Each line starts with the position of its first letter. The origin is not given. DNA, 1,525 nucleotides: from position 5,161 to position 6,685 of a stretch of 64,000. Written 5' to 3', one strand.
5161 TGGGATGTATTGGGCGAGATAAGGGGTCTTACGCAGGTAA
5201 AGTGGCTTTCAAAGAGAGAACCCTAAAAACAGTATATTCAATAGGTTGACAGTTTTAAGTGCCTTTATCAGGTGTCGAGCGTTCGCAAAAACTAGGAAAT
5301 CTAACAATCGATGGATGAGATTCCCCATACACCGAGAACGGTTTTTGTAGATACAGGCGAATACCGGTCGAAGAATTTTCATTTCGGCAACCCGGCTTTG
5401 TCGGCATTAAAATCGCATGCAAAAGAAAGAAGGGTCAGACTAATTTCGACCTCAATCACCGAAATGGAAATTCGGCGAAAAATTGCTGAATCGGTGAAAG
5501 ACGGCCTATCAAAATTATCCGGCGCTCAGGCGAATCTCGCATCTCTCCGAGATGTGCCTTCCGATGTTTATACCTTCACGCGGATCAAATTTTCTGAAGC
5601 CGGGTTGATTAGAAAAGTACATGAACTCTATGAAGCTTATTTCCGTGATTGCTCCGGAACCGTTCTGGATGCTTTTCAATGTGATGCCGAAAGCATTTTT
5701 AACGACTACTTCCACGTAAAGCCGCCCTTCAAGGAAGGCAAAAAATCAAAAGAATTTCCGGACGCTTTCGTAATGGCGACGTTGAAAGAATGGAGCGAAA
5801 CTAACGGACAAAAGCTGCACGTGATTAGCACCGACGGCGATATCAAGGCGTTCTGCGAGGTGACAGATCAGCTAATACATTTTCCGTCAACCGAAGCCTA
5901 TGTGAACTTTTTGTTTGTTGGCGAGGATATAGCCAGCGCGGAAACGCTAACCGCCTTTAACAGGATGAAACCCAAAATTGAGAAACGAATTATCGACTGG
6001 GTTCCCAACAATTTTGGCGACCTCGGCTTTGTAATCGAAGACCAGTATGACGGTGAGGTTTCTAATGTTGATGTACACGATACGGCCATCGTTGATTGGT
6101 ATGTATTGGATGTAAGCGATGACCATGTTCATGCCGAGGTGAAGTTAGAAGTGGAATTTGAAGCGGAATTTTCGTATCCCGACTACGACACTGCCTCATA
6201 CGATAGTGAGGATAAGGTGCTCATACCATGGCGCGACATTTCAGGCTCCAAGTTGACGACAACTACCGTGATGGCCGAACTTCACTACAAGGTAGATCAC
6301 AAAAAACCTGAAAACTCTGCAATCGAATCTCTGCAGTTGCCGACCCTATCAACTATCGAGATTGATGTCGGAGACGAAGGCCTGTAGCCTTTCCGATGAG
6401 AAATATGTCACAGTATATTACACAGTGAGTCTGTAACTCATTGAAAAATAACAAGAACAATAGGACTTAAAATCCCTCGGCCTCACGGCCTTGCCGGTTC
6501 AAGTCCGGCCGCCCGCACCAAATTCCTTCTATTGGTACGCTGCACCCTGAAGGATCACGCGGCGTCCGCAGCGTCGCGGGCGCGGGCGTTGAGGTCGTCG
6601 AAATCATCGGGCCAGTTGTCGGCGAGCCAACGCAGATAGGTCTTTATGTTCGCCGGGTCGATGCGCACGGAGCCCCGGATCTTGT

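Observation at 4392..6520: Low-GC two-gene module (hypothetical 206-aa protein plus PIN-like 358-aa protein) bounded by an IS3 element and a tRNA 3' fragment: a candidate defence or toxin cassette on an island remnant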

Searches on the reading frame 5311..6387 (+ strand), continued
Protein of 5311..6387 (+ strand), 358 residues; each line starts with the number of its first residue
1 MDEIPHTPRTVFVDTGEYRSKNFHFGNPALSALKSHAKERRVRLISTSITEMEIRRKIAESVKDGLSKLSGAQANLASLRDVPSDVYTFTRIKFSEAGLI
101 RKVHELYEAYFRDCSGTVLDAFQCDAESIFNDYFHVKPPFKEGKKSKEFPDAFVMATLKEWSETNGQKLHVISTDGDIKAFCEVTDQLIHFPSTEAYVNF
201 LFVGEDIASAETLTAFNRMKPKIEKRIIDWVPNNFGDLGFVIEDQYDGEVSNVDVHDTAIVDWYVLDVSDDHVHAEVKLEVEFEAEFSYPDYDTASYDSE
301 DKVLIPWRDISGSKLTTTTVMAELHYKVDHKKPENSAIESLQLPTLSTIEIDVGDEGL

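Call 69: search_dna_similar(query=window:5311-6387:+, collection=plasmids, mode=protein, max_evalue=0.001, max_rows=15)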
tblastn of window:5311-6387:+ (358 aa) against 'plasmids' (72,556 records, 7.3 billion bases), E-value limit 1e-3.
Records with a match: 70; places in all: 70; records where one place covers at least 80% of the query: 47.
Best place of each record, by identity: <60% 70.
By first word of the organism name: Escherichia 13; Paraburkholderia 6; Pantoea 5; Salmonella 4; Providencia 4; Agrobacterium 3; Yersinia 3; Sphingobium 3; Shigella 3; Rhizobium 3; and 18 more.
By predicted mobility (MOB-suite, as given by PLSDB): conjugative 45; non-mobilizable 21; mobilizable 4.
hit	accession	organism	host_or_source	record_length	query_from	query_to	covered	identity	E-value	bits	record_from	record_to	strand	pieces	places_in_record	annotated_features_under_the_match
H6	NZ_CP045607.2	Bacillus cereus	Whole organism,soil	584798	10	356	97%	25.7%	2e-23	108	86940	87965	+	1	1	PIN domain-containing protein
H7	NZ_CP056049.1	Agrobacterium vitis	Vitis vinifera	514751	4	301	83%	28.6%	2e-18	94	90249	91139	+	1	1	PIN domain-containing protein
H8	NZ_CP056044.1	Agrobacterium vitis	Vitis vinifera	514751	4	301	83%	28.6%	2e-18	94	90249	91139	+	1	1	PIN domain-containing protein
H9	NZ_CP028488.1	Yersinia massiliensis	Whole organism,Dried Tofu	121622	2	303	84%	27.8%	1e-21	103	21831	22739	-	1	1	PIN domain-containing protein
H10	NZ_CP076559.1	Sphingobium xenophagum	bacteria,La Roche-Posay thermal water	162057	6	343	94%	23.8%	5e-10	69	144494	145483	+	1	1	PIN domain-containing protein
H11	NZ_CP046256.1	Sphingobium sp. CAP-1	cell culture,activated sludge of ...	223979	6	343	94%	23.8%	5e-10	69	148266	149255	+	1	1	PIN domain-containing protein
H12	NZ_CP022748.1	Sphingobium xenophagum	cell culture,electronic ...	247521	6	343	94%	23.8%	5e-10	69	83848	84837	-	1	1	PIN domain-containing protein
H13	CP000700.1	Rhizorhabdus wittichii RW1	-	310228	6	343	94%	23.8%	5e-10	69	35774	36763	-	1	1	hypothetical protein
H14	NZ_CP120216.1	Agrobacterium leguminum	-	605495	11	355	96%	23.1%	4e-8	63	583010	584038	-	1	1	PIN domain-containing protein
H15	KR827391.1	uncultured bacterium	-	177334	1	318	89%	25.0%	5e-10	69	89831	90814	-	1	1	hypothetical protein (x2)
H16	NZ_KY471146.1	Escherichia coli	-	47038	9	305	83%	26.1%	8e-25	113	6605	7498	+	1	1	PIN domain-containing protein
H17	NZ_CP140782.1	Salmonella enterica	Homo sapiens,pure culture,feces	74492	9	305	83%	26.1%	8e-25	113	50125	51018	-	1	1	PIN domain-containing protein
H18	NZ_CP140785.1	Salmonella enterica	Homo sapiens,pure culture,feces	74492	9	305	83%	26.1%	8e-25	113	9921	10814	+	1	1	PIN domain-containing protein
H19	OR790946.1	Escherichia coli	-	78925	9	305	83%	26.1%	8e-25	113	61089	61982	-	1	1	hypothetical protein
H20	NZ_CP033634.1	Escherichia coli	cell culture,chicken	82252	9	305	83%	26.1%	8e-25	113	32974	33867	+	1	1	PIN domain-containing protein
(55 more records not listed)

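Call 72: get_annotated_region(hit=H16, flank=5000)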
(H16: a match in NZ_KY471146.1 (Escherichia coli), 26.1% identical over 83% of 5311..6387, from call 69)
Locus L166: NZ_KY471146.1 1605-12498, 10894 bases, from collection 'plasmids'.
description: Escherichia coli strain EC111 plasmid pEC111, complete sequence
organism: Escherichia coli (NCBI taxid 562)
taxonomy: Bacteria; Pseudomonadota; Gammaproteobacteria; Enterobacterales; Enterobacteriaceae; Escherichia; Escherichia coli
host: -; source: -; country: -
typing (MOB-suite, as given by PLSDB): conjugative; replicon IncX4; relaxase MOBP; mating-pair formation MPF_T
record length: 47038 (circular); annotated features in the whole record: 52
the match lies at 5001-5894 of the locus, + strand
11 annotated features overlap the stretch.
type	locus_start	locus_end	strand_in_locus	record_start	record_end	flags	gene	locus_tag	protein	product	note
CDS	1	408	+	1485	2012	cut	-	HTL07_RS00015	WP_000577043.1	DUF2726 domain-containing protein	-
CDS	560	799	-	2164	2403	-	-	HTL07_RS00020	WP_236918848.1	DUF2806 domain-containing protein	-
CDS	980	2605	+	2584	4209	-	-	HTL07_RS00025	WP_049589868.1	phosphoethanolamine--lipid A transferase MCR-1.1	-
predicted_resistance_gene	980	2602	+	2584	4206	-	mcr-1.1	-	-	phosphoethanolamine--lipid A transferase MCR-1.1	predicted by amrfinderplus; class COLISTIN; identity 100.0%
CDS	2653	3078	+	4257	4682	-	-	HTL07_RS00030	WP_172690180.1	hypothetical protein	-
CDS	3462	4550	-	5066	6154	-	-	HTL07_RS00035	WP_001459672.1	hypothetical protein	-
CDS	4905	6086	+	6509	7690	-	-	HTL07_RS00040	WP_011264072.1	PIN domain-containing protein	-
CDS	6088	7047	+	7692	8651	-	-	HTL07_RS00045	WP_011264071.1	bacteriophage abortive infection AbiH family protein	-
CDS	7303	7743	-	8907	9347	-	-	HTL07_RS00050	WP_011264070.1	hypothetical protein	-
CDS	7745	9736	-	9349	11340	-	-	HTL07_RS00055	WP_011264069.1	hypothetical protein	-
CDS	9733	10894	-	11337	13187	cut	-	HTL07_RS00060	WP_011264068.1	hypothetical protein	-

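Call 73: get_annotated_region(hit=H7, flank=5000)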
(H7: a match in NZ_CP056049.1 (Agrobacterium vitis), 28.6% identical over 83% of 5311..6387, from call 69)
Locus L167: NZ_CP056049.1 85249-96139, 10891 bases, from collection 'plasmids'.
description: Agrobacterium vitis strain CG78 plasmid pAvCG78a, complete sequence
organism: Agrobacterium vitis (NCBI taxid 373)
taxonomy: Bacteria; Pseudomonadota; Alphaproteobacteria; Hyphomicrobiales; Rhizobiaceae; Agrobacterium; Agrobacterium vitis
host: -; source: Vitis vinifera; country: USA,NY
typing (MOB-suite, as given by PLSDB): non-mobilizable; replicon rep_cluster_287
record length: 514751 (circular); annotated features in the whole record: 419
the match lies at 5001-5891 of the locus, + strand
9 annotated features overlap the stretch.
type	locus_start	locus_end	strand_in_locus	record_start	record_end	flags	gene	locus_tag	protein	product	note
CDS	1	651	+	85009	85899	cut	-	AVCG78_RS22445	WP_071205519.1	LysR family transcriptional regulator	-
CDS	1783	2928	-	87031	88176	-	-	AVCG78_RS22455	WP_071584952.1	tyrosine-type recombinase/integrase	GO:0015074 - DNA integration [Evidence IEA]; GO:0006310 - DNA recombination [Evidence IEA]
CDS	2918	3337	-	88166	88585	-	-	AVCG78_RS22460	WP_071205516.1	type II toxin-antitoxin system VapC family toxin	-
CDS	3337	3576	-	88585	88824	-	-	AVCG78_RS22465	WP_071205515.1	type II toxin-antitoxin system prevent-host-death family antitoxin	GO:0008219 - cell death [Evidence IEA]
CDS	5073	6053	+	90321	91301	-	-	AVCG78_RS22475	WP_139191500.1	PIN domain-containing protein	-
CDS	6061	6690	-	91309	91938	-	-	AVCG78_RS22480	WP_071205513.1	hypothetical protein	-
CDS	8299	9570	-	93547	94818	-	-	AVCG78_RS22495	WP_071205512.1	ATP-binding protein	-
CDS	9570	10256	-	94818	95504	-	-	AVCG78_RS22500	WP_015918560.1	response regulator transcription factor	GO:0000160 - phosphorelay signal transduction system [Evidence IEA]; GO:0006355 - regulation of DNA-templated ...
CDS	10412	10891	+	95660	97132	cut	-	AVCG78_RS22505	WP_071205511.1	efflux transporter outer membrane subunit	GO:0006810 - transport [Evidence IEA]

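Call 76: search_protein_families(library=pfam, alignment_id=A5, max_evalue=0.00001)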
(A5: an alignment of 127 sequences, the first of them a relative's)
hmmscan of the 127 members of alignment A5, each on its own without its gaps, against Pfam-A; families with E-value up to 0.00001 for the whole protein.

A. member 1, L084:1448-2332:+ (295 aa): 0 families

B. families by the number of members that match (of 127 scanned): 107 families (the first 25 are shown)
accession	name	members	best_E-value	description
PF04851.21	ResIII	4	1.2e-35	Type III restriction enzyme, res subunit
PF00271.37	Helicase_C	4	2.5e-19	Helicase conserved C-terminal domain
PF14253.11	AbiH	3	9.4e-65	Bacteriophage abortive infection AbiH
PF00270.35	DEAD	3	6.7e-13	DEAD/DEAH box helicase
PF02384.22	N6_Mtase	2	4.8e-80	N-6 DNA Methylase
PF03486.20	HI0933_like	2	8.2e-77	HI0933-like protein Rossmann domain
PF00702.32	Hydrolase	2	3e-39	haloacid dehalogenase-like hydrolase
PF13495.12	Phage_int_SAM_4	2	8.4e-29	Phage integrase, N-terminal SAM-like domain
PF19749.4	DUF6236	2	1.1e-26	Family of unknown function (DUF6236)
PF00384.28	Molybdopterin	2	7e-26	Molybdopterin oxidoreductase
PF00176.29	SNF2-rel_dom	2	4.9e-21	SNF2-related domain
PF12161.14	HsdM_N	2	1.8e-19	HsdM N-terminal domain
PF03432.20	Relaxase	2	4.8e-19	MobA/VirD2-like, nuclease domain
PF23343.2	REP_ORF2-G2P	2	3.3e-16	Replication-associated protein ORF2/G2P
PF20199.4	RepSA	2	3.7e-08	Replication initiator protein, pSAM2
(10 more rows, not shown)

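Call 77: search_protein_families(library=padloc, alignment_id=A5, max_evalue=0.00001)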
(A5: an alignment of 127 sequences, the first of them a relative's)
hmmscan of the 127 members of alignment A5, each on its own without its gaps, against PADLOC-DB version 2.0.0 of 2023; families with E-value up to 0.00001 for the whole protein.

A. member 1, L084:1448-2332:+ (295 aa): 2 families
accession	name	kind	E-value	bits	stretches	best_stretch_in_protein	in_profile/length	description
PDLC03436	REase_II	-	6.8e-38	128.7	1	50-291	56-297/300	Type II restriction enzyme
PDLC03502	REase_II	-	4.8e-12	43.7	1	52-266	62-269/301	Type II restriction enzyme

B. families by the number of members that match (of 127 scanned): 233 families (the first 25 are shown)
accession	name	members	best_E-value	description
PDLC04134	mad2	3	8e-36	mads_2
PDLC02707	PbeA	3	1.2e-30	PbeA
PDLC02345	AbiH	3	1.1e-29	AbiH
PDLC01439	typeIV_DinG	3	6.6e-07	CAS-IV-A; associated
PDLC03035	MTase_I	2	5.8e-204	Type I methyltransferase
PDLC00659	HmaA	2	7.3e-100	SNF2 helicase / DEAD-box helicase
PDLC02500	BrxHI|BrxHII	2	1.2e-99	BrxHI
PDLC03019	MTase_I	2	1.5e-92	Type I methyltransferase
PDLC02504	BrxHI|BrxHII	2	3.5e-79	BrxHII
PDLC02621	DrmD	2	3.3e-78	DrmD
PDLC02634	DrmD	2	3.4e-74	DrmD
PDLC02620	DrmD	2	1.6e-67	DrmD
PDLC02623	DrmD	2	2.1e-67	DrmD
PDLC03240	MTase_II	2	2e-66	Type II methyltransferase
PDLC03031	MTase_I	2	8.4e-58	Type I methyltransferase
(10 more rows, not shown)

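Call 110: search_protein_representatives(alignment_id=A3)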
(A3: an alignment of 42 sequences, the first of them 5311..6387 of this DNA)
Query: 42 sequences, 350 profile positions. Proteins with E-value up to 0.001 (for the whole library): 4727; up to 1e-10: 3352; up to 1e-30: 1090. The best 150 are listed.
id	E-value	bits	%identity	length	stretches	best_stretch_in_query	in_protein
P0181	2.4e-147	507.1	-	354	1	4-350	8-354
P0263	3.3e-140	483.6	-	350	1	1-350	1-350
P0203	1.4e-136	471.6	-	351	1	1-346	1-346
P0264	3.0e-130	450.8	-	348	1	4-349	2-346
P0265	7.9e-124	429.7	-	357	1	4-349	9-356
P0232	2.0e-121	421.8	-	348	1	5-346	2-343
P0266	3.3e-116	404.7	-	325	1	27-347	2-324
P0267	1.3e-115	402.7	-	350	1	3-346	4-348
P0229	2.3e-115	401.9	-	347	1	5-346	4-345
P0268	1.0e-110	386.6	-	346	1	6-349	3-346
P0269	1.1e-108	380.0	-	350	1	2-350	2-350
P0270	2.0e-108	379.1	-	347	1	5-349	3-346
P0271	2.6e-108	378.7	-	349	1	7-349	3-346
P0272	3.1e-108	378.5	-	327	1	27-350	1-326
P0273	1.1e-107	376.6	-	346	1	4-349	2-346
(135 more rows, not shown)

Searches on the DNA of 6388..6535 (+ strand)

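Call 11: search_rna_families(source=window, start=6462, end=6535, threshold=evalue, max_evalue=10, show_alignments=3)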
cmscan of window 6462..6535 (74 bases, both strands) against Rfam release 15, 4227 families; matches with E-value up to 10: 6.
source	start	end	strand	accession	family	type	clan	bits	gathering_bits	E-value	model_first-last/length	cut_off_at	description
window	6462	6517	+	RF01852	tRNA-Sec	Gene; tRNA;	CL00001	20.7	47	0.02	30-91/91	5'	Selenocysteine transfer RNA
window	6485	6518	-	RF04354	Plastid-ycf2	Cis-reg;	-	18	65.7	0.08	1-75/75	no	Plastid-ycf2 5UTR RNA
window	6479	6509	+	RF02681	Twister-sister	Gene; ribozyme;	-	13.7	34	0.89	18-47/81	no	Twister_sister_ribozyme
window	6462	6522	+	RF02227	sX8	Gene; sRNA;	-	12.5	50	1.6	41-82/82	5'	Proteobacterial sRNA sX8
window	6493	6535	+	RF04321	tmRNA_permuted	Gene;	-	11.7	47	0.52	36-78/213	3'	permuted transfer-messenger RNA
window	6522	6535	+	RF04333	Plastid-ycf3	Intron;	-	10.5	55.2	1.9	1-14/47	3'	Plastid-ycf3 group II-D1 intron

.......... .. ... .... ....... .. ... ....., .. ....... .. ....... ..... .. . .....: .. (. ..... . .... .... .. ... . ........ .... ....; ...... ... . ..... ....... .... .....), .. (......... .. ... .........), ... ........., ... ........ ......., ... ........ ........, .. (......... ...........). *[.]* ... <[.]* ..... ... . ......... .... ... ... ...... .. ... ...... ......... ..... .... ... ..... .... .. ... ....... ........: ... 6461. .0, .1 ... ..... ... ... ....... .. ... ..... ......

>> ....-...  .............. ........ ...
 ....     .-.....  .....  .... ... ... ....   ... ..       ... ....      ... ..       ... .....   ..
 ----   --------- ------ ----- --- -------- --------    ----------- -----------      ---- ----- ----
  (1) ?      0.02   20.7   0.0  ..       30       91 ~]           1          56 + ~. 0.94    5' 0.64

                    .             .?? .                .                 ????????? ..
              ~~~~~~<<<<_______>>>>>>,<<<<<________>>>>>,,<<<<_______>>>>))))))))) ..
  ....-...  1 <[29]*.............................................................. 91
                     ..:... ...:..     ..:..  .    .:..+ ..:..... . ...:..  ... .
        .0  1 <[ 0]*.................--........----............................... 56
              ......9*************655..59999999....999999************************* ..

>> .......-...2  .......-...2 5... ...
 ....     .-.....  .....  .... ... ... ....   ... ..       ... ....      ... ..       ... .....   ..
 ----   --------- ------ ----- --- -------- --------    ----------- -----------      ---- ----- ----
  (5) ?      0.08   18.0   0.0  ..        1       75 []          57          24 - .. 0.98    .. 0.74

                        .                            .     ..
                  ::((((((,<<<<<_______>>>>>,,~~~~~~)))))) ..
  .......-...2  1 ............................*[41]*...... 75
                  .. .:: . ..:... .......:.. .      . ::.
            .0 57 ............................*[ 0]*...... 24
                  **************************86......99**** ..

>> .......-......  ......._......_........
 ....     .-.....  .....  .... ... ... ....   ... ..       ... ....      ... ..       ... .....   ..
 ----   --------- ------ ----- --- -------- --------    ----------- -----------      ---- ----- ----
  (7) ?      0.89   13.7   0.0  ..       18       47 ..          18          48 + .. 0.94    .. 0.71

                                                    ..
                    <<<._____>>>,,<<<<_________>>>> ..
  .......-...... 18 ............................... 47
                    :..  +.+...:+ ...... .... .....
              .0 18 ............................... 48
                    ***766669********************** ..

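Call 62: search_dna_similar(query=window:6455-6525:+, collection=ecoli_genomes, mode=distant, max_evalue=1, max_rows=5)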
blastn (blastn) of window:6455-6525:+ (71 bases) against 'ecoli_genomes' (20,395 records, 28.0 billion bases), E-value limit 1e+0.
Records with a match: 5301; places in all: 5313; records where one place covers at least 80% of the query: 0.
Genomes with a match: 5301 of 5426; with a place that covers at least 80% of the query: 0. Places per genome that has any: lowest 1, median 1, highest 3. On chromosomes: 5311 places; on plasmids: 2.
Best place of each record, by identity: 80-90% 3; 60-80% 5298.
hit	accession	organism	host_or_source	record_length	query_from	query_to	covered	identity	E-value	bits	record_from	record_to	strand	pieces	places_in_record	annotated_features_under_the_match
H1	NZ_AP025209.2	Escherichia coli strain 2017.06.04CC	Homo sapiens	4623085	7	55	69%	79.6%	4e-2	45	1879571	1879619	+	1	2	none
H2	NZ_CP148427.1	Escherichia coli strain Z1323CEC0013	Chicken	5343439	7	55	69%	79.6%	4e-2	45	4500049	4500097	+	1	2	none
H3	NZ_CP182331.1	Escherichia coli strain A65EC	-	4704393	7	55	69%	79.6%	4e-2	45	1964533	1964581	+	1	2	none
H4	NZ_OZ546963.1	Escherichia coli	Homo sapiens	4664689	7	55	69%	79.6%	4e-2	45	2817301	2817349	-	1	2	none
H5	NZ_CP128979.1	Escherichia coli strain TUM1881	missing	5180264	7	56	70%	78.0%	5e-1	42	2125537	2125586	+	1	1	none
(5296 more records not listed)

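Call 64: get_annotated_region(hit=H1, flank=300)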
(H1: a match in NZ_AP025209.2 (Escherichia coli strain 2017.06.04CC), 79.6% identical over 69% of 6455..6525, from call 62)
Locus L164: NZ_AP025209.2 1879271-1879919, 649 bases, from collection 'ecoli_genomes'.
description: Escherichia coli strain 2017.06.04CC chromosome, complete genome
organism: Escherichia coli strain 2017.06.04CC (NCBI taxid 562)
replicon: chromosome; assembly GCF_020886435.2
host: Homo sapiens; source: -; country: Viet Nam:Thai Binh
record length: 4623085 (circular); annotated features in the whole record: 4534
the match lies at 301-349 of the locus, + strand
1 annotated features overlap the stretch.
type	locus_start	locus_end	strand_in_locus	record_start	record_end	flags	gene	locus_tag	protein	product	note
CDS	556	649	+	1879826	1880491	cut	yecA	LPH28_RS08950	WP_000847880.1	UPF0149 family protein YecA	-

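Call 67: get_annotated_region(hit=H1, flank=20000)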
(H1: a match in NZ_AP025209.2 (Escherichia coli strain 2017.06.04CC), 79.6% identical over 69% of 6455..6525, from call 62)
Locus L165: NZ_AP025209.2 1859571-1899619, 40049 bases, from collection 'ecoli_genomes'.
description: Escherichia coli strain 2017.06.04CC chromosome, complete genome
organism: Escherichia coli strain 2017.06.04CC (NCBI taxid 562)
replicon: chromosome; assembly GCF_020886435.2
host: Homo sapiens; source: -; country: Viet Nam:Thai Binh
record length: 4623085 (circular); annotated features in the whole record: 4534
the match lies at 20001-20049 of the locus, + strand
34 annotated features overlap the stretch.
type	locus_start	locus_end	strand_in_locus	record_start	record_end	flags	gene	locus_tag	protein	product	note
CDS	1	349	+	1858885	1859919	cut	-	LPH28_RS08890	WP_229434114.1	restriction endonuclease subunit S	-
CDS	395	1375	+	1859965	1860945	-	-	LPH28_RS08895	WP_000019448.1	IS5-like element ISKpn26 family transposase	-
CDS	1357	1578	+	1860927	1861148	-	-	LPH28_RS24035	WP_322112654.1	hypothetical protein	-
CDS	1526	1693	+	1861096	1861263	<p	-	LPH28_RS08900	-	restriction endonuclease subunit S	incomplete; partial in the middle of a contig; missing N-terminus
CDS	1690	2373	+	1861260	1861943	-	-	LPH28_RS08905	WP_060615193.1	YecA family protein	-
CDS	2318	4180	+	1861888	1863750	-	-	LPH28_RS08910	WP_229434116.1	cold shock domain-containing protein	-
CDS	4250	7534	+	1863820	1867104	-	-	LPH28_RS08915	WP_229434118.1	type I restriction endonuclease subunit R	-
CDS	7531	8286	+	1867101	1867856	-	-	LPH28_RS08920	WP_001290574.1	M48 family metallopeptidase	-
CDS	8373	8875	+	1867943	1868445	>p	-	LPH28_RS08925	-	IS1 family transposase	frameshifted; incomplete; partial in the middle of a contig; missing C-terminus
CDS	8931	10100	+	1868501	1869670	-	-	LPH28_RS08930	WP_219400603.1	IS3-like element ISEc52 family transposase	-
CDS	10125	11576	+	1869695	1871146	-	-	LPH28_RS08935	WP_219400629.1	DUF262 domain-containing protein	-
CDS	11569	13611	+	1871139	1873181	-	-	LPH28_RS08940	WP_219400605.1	DUF262 domain-containing protein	-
CDS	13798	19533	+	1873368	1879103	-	hhe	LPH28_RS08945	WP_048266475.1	DUF4011 domain-containing anti-phage protein Hhe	-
CDS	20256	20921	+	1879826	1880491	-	yecA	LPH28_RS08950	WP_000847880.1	UPF0149 family protein YecA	-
CDS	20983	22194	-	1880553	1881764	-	tyrP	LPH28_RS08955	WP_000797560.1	tyrosine transporter TyrP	-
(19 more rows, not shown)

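Call 87: search_dna_similar(query=window:6388-6470:+, collection=ecoli_genomes, mode=distant, max_evalue=10, max_rows=5)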
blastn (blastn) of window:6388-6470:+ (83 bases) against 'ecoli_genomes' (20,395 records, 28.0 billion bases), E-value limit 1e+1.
Records with a match: 1; places in all: 1; records where one place covers at least 80% of the query: 0.
Genomes with a match: 1 of 5426; with a place that covers at least 80% of the query: 0. Places per genome that has any: lowest 1, median 1, highest 1. On chromosomes: 1 places; on plasmids: 0.
Best place of each record, by identity: 95-99% 1.
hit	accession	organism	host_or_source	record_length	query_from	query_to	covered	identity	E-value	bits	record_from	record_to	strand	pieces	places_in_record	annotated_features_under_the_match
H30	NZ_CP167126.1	Escherichia coli strain SK6988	Mouse fecal sample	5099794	44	66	28%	95.7%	8e+0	38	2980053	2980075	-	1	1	none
